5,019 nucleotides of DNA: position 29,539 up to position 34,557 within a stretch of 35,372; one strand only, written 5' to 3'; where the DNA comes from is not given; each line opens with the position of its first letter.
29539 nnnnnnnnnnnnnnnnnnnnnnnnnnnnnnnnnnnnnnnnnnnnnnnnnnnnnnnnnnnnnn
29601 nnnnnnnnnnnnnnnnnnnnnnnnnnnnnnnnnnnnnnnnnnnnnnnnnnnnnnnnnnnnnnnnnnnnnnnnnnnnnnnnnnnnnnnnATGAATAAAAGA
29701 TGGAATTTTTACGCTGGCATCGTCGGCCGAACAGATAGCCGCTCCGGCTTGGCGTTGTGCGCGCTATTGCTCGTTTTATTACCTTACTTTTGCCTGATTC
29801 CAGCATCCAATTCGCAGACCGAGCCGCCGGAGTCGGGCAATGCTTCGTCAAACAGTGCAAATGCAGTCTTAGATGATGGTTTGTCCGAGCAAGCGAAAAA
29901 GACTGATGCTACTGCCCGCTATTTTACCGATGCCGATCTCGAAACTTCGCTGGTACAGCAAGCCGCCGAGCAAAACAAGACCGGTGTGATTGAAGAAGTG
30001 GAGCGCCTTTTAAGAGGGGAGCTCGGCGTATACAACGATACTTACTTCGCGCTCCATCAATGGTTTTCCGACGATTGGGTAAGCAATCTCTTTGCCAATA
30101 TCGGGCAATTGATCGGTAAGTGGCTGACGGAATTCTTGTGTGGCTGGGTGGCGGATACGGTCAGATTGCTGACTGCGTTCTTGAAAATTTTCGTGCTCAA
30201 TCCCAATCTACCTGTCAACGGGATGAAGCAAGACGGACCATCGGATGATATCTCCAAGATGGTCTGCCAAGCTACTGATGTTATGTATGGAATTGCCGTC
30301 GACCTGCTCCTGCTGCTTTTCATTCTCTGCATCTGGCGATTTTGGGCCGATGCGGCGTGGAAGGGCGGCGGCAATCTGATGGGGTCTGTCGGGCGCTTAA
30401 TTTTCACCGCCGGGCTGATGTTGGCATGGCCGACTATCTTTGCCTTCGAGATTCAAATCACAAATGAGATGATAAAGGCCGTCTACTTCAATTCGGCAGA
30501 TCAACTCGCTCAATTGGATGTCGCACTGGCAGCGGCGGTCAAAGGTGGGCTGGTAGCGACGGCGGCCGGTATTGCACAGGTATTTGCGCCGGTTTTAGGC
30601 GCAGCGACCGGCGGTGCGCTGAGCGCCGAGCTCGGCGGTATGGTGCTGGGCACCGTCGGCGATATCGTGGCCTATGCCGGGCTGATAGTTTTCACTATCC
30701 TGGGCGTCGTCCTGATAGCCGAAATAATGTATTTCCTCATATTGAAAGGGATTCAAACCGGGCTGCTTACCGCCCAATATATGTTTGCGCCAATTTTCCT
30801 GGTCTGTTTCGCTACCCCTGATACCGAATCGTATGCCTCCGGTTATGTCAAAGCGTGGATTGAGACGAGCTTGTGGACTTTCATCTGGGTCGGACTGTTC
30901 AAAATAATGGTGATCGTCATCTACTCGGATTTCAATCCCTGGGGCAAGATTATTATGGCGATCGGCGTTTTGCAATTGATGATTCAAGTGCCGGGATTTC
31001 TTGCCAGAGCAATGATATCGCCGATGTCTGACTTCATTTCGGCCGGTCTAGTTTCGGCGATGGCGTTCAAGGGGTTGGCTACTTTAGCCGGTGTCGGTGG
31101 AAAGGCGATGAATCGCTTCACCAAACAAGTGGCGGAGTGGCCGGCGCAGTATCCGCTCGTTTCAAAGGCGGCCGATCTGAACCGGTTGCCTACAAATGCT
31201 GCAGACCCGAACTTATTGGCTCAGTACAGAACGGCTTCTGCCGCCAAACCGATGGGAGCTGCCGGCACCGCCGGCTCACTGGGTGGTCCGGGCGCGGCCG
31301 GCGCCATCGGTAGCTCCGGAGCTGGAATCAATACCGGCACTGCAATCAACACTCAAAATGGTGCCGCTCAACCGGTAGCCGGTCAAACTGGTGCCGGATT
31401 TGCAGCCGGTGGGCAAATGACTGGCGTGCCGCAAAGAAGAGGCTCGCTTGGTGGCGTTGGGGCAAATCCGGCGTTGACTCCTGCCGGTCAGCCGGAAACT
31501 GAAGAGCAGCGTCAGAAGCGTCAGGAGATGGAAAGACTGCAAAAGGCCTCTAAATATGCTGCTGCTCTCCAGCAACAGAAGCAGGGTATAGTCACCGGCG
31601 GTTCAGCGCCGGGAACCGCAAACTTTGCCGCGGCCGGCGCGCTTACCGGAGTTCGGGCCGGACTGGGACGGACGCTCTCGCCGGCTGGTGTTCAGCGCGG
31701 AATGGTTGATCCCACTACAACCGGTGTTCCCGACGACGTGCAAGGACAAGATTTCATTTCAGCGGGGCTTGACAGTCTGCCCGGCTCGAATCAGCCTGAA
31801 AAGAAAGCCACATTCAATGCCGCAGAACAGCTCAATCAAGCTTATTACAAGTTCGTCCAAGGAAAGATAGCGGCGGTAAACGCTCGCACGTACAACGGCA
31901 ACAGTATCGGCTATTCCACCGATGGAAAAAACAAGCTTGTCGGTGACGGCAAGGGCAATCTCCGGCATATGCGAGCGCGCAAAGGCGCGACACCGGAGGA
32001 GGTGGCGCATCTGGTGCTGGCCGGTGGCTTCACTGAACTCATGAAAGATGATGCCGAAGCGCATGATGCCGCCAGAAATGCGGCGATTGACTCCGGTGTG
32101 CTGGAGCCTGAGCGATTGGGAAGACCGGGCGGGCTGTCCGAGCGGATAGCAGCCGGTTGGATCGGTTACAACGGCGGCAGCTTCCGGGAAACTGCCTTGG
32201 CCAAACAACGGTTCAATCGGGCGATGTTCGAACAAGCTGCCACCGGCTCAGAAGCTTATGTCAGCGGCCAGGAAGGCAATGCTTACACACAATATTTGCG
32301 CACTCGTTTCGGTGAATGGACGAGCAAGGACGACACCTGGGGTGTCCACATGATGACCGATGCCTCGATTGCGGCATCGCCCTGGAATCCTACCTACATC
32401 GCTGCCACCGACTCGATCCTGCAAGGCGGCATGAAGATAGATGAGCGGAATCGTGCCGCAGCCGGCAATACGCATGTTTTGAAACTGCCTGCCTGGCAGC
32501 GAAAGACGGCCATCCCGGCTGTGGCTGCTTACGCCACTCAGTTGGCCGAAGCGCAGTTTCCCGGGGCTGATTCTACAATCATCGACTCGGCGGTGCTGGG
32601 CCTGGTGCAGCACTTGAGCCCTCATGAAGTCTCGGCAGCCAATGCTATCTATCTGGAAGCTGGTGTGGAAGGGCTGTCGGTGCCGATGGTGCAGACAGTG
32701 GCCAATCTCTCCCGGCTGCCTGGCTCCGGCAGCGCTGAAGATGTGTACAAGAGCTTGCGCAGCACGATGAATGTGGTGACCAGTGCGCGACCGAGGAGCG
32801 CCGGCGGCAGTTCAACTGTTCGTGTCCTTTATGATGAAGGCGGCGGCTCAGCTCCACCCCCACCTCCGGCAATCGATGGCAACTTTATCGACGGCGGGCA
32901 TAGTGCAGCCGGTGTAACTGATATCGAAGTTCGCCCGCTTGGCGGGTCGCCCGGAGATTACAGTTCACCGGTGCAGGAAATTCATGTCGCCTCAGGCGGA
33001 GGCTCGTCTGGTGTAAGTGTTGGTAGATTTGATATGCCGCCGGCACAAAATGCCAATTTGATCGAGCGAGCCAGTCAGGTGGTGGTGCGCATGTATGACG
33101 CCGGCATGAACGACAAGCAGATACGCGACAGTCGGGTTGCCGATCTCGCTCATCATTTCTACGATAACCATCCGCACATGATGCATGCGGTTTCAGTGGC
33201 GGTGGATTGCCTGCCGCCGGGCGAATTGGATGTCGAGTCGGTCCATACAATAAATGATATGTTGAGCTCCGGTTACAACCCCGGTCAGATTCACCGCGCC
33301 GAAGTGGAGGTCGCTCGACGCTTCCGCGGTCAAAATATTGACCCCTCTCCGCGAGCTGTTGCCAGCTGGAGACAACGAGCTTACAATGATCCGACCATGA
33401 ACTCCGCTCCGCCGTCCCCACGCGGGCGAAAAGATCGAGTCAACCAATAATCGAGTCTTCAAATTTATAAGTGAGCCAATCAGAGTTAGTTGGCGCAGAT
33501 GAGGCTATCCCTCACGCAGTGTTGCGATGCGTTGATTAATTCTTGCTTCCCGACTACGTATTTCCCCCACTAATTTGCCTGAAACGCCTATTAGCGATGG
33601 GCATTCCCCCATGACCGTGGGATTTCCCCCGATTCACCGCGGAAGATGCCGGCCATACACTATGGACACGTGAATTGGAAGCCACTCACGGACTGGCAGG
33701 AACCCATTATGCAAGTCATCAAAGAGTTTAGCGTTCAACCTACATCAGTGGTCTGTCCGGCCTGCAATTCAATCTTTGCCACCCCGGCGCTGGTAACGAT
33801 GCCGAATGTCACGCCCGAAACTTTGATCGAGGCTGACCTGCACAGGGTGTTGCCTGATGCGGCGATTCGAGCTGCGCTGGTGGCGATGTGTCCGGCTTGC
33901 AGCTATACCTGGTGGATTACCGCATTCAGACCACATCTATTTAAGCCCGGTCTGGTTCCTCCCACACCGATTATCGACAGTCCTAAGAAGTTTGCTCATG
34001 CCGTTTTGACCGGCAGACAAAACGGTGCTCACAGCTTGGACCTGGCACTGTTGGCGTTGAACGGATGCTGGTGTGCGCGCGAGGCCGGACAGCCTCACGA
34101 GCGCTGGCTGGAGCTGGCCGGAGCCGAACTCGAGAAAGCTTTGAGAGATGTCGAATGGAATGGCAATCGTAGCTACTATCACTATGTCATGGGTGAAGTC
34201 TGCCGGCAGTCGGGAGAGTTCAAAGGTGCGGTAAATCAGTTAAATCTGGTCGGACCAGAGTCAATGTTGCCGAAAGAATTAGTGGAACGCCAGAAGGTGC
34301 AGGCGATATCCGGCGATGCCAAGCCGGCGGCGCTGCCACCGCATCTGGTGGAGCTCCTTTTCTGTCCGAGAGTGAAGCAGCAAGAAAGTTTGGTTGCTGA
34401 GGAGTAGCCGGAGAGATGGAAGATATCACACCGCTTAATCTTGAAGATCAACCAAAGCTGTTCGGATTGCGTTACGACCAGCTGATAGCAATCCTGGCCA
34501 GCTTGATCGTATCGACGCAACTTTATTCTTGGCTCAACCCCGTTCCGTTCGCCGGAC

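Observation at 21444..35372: Chromosomal type IV secretion / conjugation-like cluster of atypical composition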

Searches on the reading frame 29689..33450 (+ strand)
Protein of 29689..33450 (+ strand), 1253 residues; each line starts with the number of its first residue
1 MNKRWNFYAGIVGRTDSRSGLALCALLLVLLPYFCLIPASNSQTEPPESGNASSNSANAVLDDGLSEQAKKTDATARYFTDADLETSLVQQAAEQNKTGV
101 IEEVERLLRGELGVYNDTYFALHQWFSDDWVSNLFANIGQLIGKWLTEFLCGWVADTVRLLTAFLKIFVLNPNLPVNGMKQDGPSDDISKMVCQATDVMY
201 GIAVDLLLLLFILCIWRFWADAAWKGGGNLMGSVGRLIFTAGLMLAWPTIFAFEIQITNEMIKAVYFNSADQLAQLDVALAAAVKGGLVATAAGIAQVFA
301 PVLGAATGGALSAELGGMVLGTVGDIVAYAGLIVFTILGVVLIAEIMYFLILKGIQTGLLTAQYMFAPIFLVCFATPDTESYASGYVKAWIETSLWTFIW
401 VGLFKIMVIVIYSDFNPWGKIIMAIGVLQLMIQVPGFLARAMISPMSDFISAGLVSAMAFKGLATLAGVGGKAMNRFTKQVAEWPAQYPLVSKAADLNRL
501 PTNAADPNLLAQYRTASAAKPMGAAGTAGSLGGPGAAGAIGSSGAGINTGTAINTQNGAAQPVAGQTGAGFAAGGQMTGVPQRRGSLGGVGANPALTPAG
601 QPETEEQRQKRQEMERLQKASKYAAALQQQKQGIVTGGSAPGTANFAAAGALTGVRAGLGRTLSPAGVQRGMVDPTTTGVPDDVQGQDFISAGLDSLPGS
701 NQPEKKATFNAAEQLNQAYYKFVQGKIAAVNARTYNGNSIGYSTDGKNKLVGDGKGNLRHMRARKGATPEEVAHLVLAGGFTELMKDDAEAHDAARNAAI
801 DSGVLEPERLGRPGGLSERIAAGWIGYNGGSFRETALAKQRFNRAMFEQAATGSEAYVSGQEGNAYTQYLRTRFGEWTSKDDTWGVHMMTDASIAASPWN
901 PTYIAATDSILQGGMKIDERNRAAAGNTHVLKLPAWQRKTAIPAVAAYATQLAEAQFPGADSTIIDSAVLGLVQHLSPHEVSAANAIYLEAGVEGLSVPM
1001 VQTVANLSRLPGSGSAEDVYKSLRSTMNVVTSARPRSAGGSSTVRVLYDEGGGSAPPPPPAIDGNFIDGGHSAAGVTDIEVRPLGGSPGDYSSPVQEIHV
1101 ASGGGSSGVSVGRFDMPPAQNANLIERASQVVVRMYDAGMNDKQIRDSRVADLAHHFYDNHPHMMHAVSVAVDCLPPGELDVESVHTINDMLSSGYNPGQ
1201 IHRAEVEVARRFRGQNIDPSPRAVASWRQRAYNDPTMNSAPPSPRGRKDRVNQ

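Call 5: search_protein_families(library=pfam, proteins=[window:29689-33450:+], max_evalue=1)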
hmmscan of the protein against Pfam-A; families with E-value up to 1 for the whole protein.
window:29689-33450:+ (1253 aa): 1 family
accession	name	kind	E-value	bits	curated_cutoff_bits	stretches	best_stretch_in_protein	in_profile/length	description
PF19129.5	DUF5812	-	0.14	12.8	25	0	893-955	66-128/140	Family of unknown function (DUF5812)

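Call 6: search_protein_families(library=ncbifam, proteins=[window:29689-33450:+], max_evalue=1)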
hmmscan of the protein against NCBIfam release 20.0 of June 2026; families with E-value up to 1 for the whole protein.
window:29689-33450:+ (1253 aa): 0 families

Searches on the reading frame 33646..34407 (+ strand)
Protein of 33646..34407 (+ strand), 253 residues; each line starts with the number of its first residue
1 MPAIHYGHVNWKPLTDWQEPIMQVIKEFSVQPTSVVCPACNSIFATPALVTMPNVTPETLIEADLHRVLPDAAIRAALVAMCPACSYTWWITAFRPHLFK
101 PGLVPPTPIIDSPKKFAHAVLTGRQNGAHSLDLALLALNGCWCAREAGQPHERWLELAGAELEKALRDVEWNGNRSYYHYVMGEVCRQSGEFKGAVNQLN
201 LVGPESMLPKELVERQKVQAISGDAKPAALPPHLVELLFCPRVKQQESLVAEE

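Call 5: search_protein_families(library=pfam, proteins=[window:33646-34407:+], max_evalue=1)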
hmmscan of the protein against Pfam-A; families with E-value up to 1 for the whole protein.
window:33646-34407:+ (253 aa): 2 families
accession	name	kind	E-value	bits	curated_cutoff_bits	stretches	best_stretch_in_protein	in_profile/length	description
PF09723.15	Zn_ribbon_8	-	0.19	12.2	34.4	0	24-42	17-34/41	Zinc ribbon domain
PF09986.15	DUF2225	-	0.3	11.2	21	0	34-90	5-59/214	Uncharacterized protein conserved in bacteria (DUF2225)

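Call 6: search_protein_families(library=ncbifam, proteins=[window:33646-34407:+], max_evalue=1)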
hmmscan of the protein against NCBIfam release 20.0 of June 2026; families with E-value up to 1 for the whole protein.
window:33646-34407:+ (253 aa): 1 family
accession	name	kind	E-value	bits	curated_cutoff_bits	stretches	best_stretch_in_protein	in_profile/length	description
NF038384.1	zinc_YnfU_fam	subfamily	0.0046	16.5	36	1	23-42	5-24/52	YnfU family zinc-binding protein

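Call 67: search_protein_families(library=pfam, alignment_id=A9, max_evalue=10)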
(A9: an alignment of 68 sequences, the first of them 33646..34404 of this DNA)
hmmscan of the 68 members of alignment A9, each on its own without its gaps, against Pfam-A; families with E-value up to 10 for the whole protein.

A. member 1, window:33646-34404:+ (253 aa): 3 families
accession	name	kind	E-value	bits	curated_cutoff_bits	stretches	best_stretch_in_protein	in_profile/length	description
PF09723.15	Zn_ribbon_8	-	0.19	12.2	34.4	1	24-42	17-34/41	Zinc ribbon domain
PF09986.15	DUF2225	-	0.3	11.2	21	1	34-90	5-59/214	Uncharacterized protein conserved in bacteria (DUF2225)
PF23499.1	YnfU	-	1.6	9.1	27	0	34-44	38-48/49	YnfU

B. families by the number of members that match (of 68 scanned): 56 families (the first 25 are shown)
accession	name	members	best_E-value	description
PF09986.15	DUF2225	22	4.8e-08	Uncharacterized protein conserved in bacteria (DUF2225)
PF07719.23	TPR_2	14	0.0019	Tetratricopeptide repeat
PF13181.12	TPR_8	7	0.008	Tetratricopeptide repeat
PF00515.34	TPR_1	6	0.0022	Tetratricopeptide repeat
PF23499.1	YnfU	6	0.093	YnfU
PF13176.12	TPR_7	5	0.021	Tetratricopeptide repeat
PF24110.1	DUF7385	4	0.0054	Family of unknown function (DUF7385)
PF09538.15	FYDLN_acid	4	0.053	Protein of unknown function (FYDLN_acid)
PF21276.3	ZNF512_C2HC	4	0.12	Zinc finger protein 512, C2HC zinc finger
PF25214.1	HVO_B0008_N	4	0.21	HVO_B0008 N-terminal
PF13717.11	Zn_ribbon_4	3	0.0095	zinc-ribbon domain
PF23300.3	HEAT_Nup120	3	0.025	Nucleoporin Nup120, HEAT repeats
PF13428.12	TPR_14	3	0.048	Tetratricopeptide repeat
PF13414.12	TPR_11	2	0.014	TPR repeat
PF24625.1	DUF7626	2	0.036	Domain of unknown function (DUF7626)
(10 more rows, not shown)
